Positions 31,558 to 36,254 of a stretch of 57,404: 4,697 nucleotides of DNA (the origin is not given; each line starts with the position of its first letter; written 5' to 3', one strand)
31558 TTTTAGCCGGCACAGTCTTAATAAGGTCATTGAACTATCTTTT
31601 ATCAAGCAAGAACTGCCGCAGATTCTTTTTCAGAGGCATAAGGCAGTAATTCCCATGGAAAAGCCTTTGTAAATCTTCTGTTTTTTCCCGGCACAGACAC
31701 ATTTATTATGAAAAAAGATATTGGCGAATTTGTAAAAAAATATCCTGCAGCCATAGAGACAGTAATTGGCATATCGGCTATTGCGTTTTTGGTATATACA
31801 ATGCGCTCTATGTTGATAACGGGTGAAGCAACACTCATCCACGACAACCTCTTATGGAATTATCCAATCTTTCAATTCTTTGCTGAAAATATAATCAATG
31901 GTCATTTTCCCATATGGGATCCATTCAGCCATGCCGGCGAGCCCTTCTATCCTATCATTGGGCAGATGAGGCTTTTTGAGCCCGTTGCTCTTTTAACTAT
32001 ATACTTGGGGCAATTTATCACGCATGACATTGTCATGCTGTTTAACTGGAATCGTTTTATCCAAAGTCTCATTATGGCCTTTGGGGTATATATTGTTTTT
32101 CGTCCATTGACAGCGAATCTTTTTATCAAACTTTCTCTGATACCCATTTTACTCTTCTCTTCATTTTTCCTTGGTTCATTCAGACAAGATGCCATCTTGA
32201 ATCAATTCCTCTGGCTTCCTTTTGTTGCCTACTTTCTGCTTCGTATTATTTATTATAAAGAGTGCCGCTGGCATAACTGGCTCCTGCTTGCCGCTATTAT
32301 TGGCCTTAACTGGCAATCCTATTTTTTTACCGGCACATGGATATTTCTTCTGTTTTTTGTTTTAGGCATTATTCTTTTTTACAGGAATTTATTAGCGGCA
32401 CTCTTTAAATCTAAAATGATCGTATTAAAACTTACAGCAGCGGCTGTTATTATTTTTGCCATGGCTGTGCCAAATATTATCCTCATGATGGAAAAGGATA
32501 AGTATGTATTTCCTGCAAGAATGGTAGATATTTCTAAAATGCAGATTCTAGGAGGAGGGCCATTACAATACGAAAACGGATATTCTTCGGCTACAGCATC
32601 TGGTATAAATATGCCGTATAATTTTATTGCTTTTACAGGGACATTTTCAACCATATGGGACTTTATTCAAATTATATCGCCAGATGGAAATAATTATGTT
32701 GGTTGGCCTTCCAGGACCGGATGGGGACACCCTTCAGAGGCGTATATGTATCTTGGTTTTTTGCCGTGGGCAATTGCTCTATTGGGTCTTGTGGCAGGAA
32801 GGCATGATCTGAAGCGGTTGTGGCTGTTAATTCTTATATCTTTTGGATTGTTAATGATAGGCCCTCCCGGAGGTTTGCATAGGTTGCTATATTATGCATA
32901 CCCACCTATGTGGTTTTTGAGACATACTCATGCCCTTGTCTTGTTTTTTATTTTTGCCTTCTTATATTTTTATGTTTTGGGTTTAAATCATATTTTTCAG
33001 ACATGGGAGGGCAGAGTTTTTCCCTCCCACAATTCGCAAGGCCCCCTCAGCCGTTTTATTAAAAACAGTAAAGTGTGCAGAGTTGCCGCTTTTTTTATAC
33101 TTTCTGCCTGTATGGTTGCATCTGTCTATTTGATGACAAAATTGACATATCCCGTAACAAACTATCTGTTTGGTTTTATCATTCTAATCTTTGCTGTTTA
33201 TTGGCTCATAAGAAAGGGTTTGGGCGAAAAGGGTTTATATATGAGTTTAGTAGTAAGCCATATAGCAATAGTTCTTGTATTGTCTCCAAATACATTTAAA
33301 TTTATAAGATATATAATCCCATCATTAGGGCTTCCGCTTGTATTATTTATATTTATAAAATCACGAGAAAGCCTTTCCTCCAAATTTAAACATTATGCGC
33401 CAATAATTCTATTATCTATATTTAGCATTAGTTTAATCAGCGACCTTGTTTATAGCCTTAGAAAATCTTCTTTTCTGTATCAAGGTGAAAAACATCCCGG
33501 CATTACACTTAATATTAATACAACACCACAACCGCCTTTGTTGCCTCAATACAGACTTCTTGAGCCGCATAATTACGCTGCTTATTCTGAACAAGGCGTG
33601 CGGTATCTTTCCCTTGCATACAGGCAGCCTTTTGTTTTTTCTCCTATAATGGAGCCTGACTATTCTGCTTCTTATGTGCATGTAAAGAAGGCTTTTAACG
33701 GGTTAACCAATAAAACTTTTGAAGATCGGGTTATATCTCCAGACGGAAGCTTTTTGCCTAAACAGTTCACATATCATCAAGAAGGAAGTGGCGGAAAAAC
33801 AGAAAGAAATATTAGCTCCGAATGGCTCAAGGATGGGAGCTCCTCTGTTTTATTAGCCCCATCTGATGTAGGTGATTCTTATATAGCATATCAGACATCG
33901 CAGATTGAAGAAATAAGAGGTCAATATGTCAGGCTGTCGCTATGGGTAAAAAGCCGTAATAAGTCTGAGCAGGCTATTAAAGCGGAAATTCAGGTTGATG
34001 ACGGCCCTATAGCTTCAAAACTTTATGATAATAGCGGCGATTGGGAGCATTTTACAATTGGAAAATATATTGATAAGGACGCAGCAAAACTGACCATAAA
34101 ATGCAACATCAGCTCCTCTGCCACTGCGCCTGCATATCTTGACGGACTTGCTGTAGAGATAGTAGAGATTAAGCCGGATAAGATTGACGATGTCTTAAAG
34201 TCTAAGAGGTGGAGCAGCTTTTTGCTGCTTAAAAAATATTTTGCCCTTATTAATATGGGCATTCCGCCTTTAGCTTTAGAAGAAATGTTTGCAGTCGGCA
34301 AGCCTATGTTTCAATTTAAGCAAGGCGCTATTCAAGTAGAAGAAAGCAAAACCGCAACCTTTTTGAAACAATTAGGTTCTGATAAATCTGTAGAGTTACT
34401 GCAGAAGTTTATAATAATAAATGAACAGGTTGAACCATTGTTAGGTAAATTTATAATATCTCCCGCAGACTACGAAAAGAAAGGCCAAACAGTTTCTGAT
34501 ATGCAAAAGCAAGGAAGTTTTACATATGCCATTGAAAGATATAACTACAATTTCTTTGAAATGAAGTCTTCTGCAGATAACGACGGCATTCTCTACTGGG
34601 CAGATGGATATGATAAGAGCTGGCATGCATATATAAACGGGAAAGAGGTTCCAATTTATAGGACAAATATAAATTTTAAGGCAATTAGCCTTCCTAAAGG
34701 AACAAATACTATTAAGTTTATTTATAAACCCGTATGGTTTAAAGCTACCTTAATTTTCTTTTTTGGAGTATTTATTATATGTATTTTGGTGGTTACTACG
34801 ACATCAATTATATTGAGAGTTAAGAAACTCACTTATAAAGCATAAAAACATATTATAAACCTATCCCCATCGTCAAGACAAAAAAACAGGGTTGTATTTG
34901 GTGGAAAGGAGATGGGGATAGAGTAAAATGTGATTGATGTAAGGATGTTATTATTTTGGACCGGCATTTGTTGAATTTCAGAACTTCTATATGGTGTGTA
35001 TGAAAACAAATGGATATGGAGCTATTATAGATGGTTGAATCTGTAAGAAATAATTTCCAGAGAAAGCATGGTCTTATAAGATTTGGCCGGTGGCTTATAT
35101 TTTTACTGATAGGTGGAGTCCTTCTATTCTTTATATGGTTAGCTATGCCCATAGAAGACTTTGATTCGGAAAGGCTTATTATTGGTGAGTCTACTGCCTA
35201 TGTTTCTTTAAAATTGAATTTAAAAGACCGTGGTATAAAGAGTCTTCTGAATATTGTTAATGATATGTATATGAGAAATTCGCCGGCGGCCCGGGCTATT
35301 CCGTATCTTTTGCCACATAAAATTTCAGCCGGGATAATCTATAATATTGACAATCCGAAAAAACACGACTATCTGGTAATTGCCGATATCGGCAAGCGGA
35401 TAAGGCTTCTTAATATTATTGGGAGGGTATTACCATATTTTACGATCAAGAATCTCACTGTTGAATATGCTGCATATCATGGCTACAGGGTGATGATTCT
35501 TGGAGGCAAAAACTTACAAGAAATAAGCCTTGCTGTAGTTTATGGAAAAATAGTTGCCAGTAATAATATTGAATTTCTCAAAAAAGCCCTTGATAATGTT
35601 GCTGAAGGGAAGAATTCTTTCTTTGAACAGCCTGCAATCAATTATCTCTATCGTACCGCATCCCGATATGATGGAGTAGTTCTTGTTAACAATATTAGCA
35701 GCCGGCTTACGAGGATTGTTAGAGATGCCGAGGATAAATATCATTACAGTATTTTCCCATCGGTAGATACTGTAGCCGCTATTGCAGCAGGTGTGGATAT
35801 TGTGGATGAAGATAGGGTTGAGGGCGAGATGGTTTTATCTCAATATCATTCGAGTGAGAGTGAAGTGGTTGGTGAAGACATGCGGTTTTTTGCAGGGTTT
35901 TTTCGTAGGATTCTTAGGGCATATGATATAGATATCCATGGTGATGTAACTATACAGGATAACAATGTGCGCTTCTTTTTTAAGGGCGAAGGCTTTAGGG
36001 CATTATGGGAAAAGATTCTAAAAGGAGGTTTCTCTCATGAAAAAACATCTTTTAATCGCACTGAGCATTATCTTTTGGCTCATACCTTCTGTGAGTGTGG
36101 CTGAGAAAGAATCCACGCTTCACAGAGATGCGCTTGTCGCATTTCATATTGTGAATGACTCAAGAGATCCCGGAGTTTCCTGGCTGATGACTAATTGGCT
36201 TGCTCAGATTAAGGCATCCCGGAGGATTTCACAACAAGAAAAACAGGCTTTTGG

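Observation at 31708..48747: Array of five YfhO-like GT-C membrane proteins in a diderm, with no GT-A/GT-B, Wzx/Wzy or polyprenyl-phosphate GT2 partner in the window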

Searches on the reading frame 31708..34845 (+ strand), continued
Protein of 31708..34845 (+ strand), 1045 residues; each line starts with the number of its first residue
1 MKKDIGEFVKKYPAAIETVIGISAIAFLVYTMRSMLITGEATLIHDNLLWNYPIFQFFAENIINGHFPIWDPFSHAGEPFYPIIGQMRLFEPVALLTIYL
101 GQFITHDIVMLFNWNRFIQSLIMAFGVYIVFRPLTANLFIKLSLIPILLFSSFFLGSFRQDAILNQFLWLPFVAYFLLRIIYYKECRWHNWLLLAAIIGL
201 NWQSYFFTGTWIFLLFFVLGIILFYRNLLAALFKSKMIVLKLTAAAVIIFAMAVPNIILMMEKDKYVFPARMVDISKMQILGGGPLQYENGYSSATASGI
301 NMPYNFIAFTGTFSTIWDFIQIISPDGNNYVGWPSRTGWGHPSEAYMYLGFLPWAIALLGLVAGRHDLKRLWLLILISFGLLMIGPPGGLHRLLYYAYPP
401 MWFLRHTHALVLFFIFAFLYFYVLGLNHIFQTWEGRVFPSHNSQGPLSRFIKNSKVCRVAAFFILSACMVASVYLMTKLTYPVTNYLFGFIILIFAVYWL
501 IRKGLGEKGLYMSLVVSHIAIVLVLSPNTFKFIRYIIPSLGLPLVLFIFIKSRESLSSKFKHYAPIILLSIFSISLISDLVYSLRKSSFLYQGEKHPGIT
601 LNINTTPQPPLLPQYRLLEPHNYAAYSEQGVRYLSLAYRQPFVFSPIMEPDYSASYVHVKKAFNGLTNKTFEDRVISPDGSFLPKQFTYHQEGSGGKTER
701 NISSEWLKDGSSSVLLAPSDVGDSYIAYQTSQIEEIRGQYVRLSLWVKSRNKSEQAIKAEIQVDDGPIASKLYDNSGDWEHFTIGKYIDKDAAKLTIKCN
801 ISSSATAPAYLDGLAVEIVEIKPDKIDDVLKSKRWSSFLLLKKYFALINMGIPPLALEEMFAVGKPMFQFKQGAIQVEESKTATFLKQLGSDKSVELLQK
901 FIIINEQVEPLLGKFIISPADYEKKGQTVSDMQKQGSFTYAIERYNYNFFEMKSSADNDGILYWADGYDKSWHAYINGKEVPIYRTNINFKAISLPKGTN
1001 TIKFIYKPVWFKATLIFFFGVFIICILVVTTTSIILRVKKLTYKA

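Call 74: predict_structure(alignment_id=A4)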
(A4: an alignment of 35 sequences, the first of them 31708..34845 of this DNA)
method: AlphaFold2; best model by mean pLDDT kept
length: 1045 residues; sequences in the alignment: 35
mean_pLDDT: 83.0   pTM: 0.83
mean pLDDT of the five models: 83.0, 82.9, 81.3, 79.5, 78.1
residues with pLDDT >= 90: 453; 70-90: 433; 50-70: 110; < 50: 49
segments of 3 or more residues with pLDDT < 50: 1-5, 270-298, 624-629, 927-934
pLDDT, mean of each block of 10 residues (from residue 1): 51 89 95 89 70 90 88 70 80 92 93 93 96 91 95 85 86 96 92 94 75 93 94 92 94 86 70 36 34 43 54 75 74 57 78 96 95 95 79 72 66 95 95 83 70 83 93 87 76 91 87 94 86 89 90 73 85 94 83 75 86 84 50 79 77 85 85 76 85 87 81 90 92 90 93 89 83 88 88 92 92 91 82 68 82 90 91 87 90 91 74 67 55 62 89 92 89 94 90 92 93 91 94 86 77
secondary structure, 60 per line:
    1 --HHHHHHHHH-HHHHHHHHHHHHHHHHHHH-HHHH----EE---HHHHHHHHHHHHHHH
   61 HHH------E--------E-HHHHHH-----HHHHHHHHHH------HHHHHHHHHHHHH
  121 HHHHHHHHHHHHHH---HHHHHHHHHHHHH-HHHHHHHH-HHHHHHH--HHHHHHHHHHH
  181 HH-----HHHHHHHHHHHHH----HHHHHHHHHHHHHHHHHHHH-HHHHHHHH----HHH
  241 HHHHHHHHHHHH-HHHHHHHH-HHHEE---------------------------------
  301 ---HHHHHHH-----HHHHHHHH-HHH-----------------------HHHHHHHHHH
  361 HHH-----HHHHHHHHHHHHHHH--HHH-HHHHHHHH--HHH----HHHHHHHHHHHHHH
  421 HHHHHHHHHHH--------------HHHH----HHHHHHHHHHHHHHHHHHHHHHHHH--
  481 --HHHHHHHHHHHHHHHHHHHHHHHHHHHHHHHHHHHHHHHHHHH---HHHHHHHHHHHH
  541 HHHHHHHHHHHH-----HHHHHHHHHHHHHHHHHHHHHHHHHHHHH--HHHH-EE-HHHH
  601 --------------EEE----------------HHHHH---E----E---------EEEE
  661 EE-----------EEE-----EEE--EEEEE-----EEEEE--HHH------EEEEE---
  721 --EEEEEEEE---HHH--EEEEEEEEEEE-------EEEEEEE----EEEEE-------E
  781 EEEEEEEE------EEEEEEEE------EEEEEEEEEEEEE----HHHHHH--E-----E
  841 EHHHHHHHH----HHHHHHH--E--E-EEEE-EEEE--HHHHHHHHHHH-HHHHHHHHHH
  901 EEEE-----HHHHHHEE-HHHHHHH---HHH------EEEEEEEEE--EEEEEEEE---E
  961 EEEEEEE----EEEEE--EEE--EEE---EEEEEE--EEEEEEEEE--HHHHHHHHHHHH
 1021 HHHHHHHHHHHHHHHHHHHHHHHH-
elements in order (helices of 4 or more, strands of 3 or more residues): H3-11 H13-31 H33-36 H46-63 H81-86 H92-101 H108-134 H138-150 H152-159 H161-167 H170-182 H188-200 H205-224 H226-233 H238-252 H254-261 H304-310 H316-323 H351-363 H369-383 H390-397 H407-431 H446-449 H454-478 H483-525 H529-552 H558-586 H589-592 H597-600 E615-617 H634-638 E657-662 E674-676 E682-684 E687-691 E697-701 E713-717 E723-730 E739-749 E757-763 E768-772 E780-788 E795-802 E809-821 H826-831 H842-849 H854-860 E868-871 E873-876 H879-889 H891-900 E901-904 H910-915 H919-925 E938-946 E949-956 E960-967 E972-976 E979-981 E984-986 E990-995 E998-1006 H1009-1044

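Call 77: fold_search(model_id=the predicted structure, library=pdb)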
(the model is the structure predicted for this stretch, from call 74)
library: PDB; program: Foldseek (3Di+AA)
matches with E <= 10: 1131; with E <= 0.001: 68
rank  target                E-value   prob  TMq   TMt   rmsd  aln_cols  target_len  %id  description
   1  3wno_A                1.1e-05  1.00  0.10  0.14  18.1       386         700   10  D308A mutant of Bacillus circulans T-3040 cycloisomaltooligosaccharide glucanotransferase complexed with cycloisomalto (released 2014-02-05)
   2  3wnl_A                1.1e-05  1.00  0.10  0.13  18.7       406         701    9  D308A mutant of Bacillus circulans T-3040 cycloisomaltooligosaccharide glucanotransferase complexed with isomaltohexao (released 2014-02-05)
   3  3wnn_B                1.2e-05  1.00  0.10  0.13  17.1       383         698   10  D308A mutant of Bacillus circulans T-3040 cycloisomaltooligosaccharide glucanotransferase complexed with isomaltooctao (released 2014-02-05)
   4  3wnp_A                1.2e-05  1.00  0.09  0.13  17.4       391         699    9  D308A, F268V, D469Y, A513V, and Y515S quintuple mutant of Bacillus circulans T-3040 cycloisomaltooligosaccharide gluca (released 2014-02-05)
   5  6w98_A                1.5e-05  1.00  0.30  0.25  30.1      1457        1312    9  Single-Particle Cryo-EM Structure of Arabinofuranosyltransferase AftD from Mycobacteria (released 2020-05-13)
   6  3wnn_A                1.8e-05  1.00  0.10  0.14  17.3       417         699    9  D308A mutant of Bacillus circulans T-3040 cycloisomaltooligosaccharide glucanotransferase complexed with isomaltooctao (released 2014-02-05)
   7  3wnk                  1.9e-05  1.00  0.09  0.13  18.1       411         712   10  Crystal Structure of Bacillus circulans T-3040 cycloisomaltooligosaccharide glucanotransferase (released 2014-02-05)
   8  9qxq                  2.8e-05  1.00  0.11  0.10  28.7       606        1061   10  native structure of full-length pesticidal protein Cry1Ca18 at pH9, from crystals formed in vivo (released 2026-02-11)
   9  4w8j                  2.9e-05  1.00  0.10  0.11  22.6       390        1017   10  Structure of the full-length insecticidal protein Cry1Ac reveals intriguing details of toxin packaging into in vivo form (released 2014-09-17)
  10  7bve_A                5.6e-05  0.94  0.11  0.11  24.7       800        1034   10  Cryo-EM structure of Mycobacterium smegmatis arabinosyltransferase EmbC2-AcpM2 in complex with ethambutol (released 2020-04-29)
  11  5w6h_A                6.1e-05  1.00  0.12  0.18   3.4       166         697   14  Crystal structure of Bacteriophage CBA120 tailspike protein 4 enzymatically active domain (TSP4dN, orf213) (released 2018-10-24)
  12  8w7n                  6.1e-05  1.00  0.10  0.10  22.9       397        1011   11  Crystal structure of the in-cell Cry1Aa purified from Bacillus thuringiensis (released 2024-03-06)
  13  5x7g                  6.1e-05  1.00  0.10  0.14  16.8       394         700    9  Crystal Structure of Paenibacillus sp. 598K cycloisomaltooligosaccharide glucanotransferase (released 2017-04-26)
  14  9h99                  6.7e-05  1.00  0.10  0.10  28.2       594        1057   11  Native structure of the full-length pesticidal protein Cry1Ca18 at pH7, from crystals formed in vivo (released 2025-11-12)
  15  2zew_A                7.0e-05  1.00  0.12  0.76   3.3       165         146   11  Family 16 Cabohydrate Binding Domain Module 1 (released 2008-03-04)
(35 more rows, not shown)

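Call 80: find_encoding_contigs(protein=P0015, flank=10000, max_places=1)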
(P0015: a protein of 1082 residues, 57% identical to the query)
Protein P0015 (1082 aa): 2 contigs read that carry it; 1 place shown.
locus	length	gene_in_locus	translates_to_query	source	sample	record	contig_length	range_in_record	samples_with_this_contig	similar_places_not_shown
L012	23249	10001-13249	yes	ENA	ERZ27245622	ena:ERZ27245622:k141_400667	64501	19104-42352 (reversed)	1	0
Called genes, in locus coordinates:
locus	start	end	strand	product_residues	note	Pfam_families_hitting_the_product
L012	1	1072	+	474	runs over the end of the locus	PF02310:B12-binding, PF04055:Radical_SAM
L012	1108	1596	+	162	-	-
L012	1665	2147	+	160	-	PF01467:CTP_transf_like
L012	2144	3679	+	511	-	PF01467:CTP_transf_like, PF00294:PfkB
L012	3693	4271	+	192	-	PF13580:SIS_2, PF01380:SIS (weak)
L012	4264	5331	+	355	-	PF04055:Radical_SAM, PF13186:SPASM (weak)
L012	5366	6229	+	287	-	PF13292:DXP_synthase_N, PF00456:Transketolase_N, PF00676:E1_dh (weak), PF02775:TPP_enzyme_C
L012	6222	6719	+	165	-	PF02779:Transket_pyr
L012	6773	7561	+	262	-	PF00535:Glycos_transf_2, PF10111:Glyco_tranf_2_2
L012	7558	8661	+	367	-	PF04055:Radical_SAM, PF13186:SPASM (faint)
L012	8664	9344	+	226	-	PF01261:AP_endonuc_2 (faint)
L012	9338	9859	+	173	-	-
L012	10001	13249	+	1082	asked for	PF09586:YfhO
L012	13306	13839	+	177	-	-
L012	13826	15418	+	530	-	PF02310:B12-binding, PF04055:Radical_SAM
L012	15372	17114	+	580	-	-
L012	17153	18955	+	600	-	-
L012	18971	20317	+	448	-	-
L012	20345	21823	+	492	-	PF01554:MatE (weak), PF01943:Polysacc_synt, PF13440:Polysacc_synt_3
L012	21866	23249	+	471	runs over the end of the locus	-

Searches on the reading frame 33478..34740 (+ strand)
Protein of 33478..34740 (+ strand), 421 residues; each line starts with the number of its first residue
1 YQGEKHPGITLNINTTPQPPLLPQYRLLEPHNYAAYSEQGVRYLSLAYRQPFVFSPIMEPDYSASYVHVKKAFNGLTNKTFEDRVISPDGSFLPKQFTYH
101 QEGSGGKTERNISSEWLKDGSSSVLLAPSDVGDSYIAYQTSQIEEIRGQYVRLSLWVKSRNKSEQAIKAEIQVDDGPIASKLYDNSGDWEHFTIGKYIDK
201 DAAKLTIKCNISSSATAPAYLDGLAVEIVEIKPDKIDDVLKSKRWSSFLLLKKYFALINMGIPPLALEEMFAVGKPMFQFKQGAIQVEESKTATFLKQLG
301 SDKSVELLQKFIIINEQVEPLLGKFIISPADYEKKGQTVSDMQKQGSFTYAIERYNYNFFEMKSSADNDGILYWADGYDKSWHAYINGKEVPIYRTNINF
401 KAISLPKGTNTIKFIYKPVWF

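Call 47: search_protein_families(library=pfam, proteins=[window:33478-34740:+], max_evalue=1)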
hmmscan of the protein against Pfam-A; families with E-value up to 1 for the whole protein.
window:33478-34740:+ (421 aa): 2 families
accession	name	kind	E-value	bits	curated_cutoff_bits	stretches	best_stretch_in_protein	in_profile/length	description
PF09586.16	YfhO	-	1.4e-09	37.4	28.5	1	327-419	736-826/835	Bacterial membrane protein YfhO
PF02018.23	CBM_4_9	-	0.0075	17.1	25.9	1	76-193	4-113/136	Carbohydrate binding domain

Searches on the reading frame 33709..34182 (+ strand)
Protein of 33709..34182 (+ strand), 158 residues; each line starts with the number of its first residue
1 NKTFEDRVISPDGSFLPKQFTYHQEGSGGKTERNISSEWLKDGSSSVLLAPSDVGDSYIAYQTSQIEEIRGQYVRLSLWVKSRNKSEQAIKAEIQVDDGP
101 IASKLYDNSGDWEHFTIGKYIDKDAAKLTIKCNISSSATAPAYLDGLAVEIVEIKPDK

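Call 51: search_solved_structures(query=window:33709-34182:+, max_evalue=1)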
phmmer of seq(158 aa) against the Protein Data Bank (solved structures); distinct sequences matched with E-value up to 1: 0.

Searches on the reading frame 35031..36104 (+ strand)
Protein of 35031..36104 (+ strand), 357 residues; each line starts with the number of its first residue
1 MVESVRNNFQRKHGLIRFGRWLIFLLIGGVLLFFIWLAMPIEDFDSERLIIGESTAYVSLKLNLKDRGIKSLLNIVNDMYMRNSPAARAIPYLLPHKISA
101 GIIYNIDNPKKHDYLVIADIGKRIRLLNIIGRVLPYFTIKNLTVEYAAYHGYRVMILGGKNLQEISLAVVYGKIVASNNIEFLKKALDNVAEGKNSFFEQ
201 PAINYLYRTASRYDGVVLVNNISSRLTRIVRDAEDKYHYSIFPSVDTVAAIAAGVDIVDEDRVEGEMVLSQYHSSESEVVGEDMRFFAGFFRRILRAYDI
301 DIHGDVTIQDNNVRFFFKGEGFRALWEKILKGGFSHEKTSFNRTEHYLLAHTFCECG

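Call 3: search_protein_families(library=pfam, proteins=[window:35031-36104:+], max_evalue=0.01)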
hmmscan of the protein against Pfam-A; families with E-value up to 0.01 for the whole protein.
window:35031-36104:+ (357 aa): 1 family
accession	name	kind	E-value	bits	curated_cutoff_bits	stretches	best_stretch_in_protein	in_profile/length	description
PF11832.13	DUF3352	-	0.0014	17.8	26.8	1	107-220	118-232/536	Protein of unknown function (DUF3352)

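Call 4: search_protein_families(library=ncbifam, proteins=[window:35031-36104:+], max_evalue=0.01)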
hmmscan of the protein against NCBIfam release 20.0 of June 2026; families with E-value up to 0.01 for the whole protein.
window:35031-36104:+ (357 aa): 0 families
